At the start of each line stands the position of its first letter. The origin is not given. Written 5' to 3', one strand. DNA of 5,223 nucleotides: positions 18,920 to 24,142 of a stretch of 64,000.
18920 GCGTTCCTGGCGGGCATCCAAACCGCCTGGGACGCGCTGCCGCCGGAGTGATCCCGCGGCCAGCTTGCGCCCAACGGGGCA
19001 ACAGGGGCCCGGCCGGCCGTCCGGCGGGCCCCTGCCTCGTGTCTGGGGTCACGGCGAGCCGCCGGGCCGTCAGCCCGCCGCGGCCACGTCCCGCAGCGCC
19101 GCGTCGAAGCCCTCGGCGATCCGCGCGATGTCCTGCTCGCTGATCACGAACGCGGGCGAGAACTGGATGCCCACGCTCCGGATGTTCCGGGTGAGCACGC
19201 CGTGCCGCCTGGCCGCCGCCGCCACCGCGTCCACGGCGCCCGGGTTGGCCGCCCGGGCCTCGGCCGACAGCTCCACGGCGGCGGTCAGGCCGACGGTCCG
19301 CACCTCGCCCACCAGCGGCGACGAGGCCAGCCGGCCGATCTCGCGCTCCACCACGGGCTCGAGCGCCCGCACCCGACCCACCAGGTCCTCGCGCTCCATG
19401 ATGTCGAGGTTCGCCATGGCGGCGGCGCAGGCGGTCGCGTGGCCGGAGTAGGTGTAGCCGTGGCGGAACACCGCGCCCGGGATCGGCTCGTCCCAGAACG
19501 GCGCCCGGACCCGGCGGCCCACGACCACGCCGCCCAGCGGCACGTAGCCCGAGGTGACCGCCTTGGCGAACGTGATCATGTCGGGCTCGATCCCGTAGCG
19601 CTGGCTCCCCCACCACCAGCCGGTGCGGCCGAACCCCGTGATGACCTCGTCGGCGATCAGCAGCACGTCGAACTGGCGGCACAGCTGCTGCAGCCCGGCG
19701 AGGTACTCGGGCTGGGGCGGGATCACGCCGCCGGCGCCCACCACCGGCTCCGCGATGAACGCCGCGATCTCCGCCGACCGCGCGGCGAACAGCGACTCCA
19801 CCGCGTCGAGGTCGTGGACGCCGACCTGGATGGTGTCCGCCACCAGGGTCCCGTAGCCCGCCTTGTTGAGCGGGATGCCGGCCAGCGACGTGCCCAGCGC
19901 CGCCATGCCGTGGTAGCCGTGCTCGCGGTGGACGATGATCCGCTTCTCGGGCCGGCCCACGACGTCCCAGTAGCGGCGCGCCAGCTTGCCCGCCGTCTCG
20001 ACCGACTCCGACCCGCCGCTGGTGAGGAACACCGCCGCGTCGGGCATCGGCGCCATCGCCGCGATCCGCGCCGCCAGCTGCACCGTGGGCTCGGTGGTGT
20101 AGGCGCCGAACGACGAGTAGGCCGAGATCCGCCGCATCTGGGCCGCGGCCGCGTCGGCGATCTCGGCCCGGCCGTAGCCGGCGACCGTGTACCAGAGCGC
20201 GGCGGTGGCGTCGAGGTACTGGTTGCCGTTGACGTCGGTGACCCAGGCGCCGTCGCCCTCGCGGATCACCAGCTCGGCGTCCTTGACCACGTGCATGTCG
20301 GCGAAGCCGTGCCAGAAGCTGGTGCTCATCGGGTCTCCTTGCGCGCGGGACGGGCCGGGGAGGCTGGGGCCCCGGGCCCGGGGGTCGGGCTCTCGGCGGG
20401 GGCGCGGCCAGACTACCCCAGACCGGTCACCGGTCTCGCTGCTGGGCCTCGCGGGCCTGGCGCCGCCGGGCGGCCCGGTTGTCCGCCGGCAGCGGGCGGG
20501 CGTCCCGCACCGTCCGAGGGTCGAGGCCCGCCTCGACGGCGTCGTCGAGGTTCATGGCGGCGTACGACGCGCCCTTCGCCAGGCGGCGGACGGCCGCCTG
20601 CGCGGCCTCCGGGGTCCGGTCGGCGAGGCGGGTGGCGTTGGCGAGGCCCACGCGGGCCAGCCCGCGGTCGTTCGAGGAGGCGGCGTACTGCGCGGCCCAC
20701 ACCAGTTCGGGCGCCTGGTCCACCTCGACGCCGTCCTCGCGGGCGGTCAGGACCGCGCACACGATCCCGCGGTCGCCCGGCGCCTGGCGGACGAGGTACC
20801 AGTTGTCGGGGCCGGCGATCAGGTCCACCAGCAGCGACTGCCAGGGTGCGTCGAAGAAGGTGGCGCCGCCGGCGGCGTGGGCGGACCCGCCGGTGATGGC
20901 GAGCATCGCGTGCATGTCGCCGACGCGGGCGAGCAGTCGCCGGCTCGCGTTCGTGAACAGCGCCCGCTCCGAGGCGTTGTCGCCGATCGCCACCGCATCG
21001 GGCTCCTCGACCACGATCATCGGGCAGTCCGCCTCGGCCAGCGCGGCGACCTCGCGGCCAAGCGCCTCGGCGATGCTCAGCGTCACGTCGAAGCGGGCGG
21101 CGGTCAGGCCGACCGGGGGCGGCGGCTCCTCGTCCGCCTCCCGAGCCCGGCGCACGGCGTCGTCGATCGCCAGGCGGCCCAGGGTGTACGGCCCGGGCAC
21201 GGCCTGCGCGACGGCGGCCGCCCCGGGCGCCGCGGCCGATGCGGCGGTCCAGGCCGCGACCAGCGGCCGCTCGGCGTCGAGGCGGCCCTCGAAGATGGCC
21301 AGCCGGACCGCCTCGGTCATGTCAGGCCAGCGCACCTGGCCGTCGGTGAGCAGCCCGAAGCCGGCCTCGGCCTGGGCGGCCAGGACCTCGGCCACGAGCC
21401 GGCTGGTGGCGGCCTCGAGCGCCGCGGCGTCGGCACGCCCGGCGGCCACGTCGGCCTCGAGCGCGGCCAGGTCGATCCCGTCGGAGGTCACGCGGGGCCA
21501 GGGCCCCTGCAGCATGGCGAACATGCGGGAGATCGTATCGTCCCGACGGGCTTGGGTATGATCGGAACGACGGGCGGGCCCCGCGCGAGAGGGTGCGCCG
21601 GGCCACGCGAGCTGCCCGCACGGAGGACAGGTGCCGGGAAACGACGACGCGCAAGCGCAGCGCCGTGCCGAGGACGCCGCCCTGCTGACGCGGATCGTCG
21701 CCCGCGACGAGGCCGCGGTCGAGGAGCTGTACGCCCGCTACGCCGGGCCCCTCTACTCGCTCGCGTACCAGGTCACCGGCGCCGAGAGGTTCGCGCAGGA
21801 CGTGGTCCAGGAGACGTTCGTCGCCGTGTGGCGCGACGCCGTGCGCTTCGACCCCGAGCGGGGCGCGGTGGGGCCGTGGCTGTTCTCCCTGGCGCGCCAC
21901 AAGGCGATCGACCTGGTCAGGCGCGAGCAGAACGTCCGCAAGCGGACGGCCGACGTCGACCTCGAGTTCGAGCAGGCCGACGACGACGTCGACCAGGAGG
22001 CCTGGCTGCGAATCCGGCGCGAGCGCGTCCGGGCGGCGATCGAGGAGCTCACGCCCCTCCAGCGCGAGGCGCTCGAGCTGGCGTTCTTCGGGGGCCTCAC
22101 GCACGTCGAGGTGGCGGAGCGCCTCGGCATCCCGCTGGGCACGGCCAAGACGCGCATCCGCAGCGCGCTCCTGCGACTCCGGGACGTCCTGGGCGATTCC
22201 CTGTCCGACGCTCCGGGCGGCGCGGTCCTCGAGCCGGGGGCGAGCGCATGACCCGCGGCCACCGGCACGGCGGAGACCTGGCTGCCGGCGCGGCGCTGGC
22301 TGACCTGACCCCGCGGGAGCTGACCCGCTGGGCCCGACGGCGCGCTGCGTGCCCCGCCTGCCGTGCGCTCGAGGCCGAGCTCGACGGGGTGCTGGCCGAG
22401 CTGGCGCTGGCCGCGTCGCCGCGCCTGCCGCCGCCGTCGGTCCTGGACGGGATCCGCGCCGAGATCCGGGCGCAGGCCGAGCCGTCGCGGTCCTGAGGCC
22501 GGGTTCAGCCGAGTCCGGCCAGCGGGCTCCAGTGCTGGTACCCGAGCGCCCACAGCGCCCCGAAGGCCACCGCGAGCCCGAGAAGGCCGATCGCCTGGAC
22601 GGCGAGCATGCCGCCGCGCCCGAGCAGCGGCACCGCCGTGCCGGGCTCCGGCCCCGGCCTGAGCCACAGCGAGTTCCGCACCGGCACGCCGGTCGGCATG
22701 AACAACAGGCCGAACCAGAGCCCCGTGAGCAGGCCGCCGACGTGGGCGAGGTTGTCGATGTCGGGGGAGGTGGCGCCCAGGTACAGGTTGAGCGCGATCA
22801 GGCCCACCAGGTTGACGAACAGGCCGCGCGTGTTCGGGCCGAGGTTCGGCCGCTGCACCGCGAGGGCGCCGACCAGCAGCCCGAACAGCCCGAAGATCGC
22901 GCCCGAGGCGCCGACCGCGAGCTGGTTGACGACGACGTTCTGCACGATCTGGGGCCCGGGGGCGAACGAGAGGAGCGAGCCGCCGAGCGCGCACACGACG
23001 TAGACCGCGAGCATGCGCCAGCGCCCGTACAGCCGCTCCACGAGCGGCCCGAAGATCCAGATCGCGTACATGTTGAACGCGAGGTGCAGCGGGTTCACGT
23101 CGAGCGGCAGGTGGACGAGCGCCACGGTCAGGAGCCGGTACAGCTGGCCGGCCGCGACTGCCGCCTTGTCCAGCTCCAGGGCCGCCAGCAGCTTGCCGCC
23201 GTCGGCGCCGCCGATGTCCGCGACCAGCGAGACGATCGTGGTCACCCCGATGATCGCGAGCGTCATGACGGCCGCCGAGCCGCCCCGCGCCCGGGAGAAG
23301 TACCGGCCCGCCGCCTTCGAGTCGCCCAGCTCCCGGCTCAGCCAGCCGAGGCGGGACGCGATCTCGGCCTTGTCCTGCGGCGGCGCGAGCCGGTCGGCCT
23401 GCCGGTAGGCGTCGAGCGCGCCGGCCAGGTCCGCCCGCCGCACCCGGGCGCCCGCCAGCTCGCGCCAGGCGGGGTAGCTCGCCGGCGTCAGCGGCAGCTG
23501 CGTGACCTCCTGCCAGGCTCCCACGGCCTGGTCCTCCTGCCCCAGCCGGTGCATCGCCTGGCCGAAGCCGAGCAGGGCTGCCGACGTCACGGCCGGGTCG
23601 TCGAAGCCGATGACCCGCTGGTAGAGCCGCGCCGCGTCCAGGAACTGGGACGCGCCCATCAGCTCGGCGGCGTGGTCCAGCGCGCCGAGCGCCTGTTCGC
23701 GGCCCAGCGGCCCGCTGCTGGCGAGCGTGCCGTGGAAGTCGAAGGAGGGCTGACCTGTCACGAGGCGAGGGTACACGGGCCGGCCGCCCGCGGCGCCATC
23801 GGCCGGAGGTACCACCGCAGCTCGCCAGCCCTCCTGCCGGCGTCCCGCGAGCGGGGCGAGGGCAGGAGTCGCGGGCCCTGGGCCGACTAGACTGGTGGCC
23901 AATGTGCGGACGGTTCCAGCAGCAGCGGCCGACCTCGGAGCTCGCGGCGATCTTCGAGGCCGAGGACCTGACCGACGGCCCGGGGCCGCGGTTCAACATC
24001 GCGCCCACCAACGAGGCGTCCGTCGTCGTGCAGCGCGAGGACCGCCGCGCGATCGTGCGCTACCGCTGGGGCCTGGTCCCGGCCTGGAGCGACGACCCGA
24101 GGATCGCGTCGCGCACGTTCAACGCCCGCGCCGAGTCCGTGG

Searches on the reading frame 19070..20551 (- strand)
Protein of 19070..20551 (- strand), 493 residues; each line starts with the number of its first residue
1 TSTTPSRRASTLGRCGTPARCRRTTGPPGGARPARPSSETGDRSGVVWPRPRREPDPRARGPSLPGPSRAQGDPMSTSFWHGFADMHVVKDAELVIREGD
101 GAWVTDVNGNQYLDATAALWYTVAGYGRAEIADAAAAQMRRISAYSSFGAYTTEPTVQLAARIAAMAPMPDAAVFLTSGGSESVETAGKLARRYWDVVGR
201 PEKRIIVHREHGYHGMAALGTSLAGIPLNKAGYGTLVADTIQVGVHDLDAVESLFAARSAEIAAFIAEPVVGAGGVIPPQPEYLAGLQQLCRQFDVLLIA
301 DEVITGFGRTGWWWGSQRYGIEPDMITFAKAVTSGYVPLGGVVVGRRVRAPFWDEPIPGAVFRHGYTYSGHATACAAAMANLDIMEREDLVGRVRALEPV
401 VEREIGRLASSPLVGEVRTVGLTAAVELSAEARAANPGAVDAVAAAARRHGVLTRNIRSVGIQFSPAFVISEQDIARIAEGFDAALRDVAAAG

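Call 39: search_protein_families(library=pfam, proteins=[window:19070-20551:-], max_evalue=0.0001)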
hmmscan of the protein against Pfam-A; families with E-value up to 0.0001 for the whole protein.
window:19070-20551:- (493 aa): 1 family
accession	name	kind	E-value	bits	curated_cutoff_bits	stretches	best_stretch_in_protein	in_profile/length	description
PF00202.27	Aminotran_3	-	1.3e-85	288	30.5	1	93-486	10-403/403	Aminotransferase class-III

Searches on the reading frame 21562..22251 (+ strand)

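Call 39: search_protein_families(library=pfam, proteins=[window:21562-22251:+], max_evalue=0.0001)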
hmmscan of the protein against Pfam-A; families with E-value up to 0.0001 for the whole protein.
window:21562-22251:+ (229 aa): 4 families
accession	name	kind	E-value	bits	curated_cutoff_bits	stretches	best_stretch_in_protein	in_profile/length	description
PF04542.20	Sigma70_r2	-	1.1e-18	67.2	24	1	56-123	1-69/71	Sigma-70 region 2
PF08281.18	Sigma70_r4_2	-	9.1e-15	54.5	25.7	1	153-206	1-54/54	Sigma-70, region 4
PF04545.22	Sigma70_r4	-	6e-14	51.7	24.1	1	159-207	1-49/50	Sigma-70, region 4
PF07638.17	Sigma70_ECF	-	2.7e-08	34.4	21.1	1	40-202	6-175/185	ECF sigma factor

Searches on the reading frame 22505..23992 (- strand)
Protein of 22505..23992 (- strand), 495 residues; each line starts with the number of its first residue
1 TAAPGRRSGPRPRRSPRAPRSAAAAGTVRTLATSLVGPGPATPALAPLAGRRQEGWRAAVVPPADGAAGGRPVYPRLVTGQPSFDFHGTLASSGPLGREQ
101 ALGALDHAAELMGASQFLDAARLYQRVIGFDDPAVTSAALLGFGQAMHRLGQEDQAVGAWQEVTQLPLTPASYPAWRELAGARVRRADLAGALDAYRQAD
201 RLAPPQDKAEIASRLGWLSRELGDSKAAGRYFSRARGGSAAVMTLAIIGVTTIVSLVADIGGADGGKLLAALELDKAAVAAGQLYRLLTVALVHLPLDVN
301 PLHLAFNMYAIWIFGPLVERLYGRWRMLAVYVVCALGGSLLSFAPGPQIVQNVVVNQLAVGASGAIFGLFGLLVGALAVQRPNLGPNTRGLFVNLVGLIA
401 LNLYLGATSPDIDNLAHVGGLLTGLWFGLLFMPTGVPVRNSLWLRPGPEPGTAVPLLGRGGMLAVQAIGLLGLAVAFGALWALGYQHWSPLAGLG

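Call 39: search_protein_families(library=pfam, proteins=[window:22505-23992:-], max_evalue=0.0001)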
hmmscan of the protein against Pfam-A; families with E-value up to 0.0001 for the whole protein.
window:22505-23992:- (495 aa): 1 family
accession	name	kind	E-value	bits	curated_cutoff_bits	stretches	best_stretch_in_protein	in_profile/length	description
PF01694.28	Rhomboid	-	1.5e-31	110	22.6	1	282-432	2-141/143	Rhomboid domain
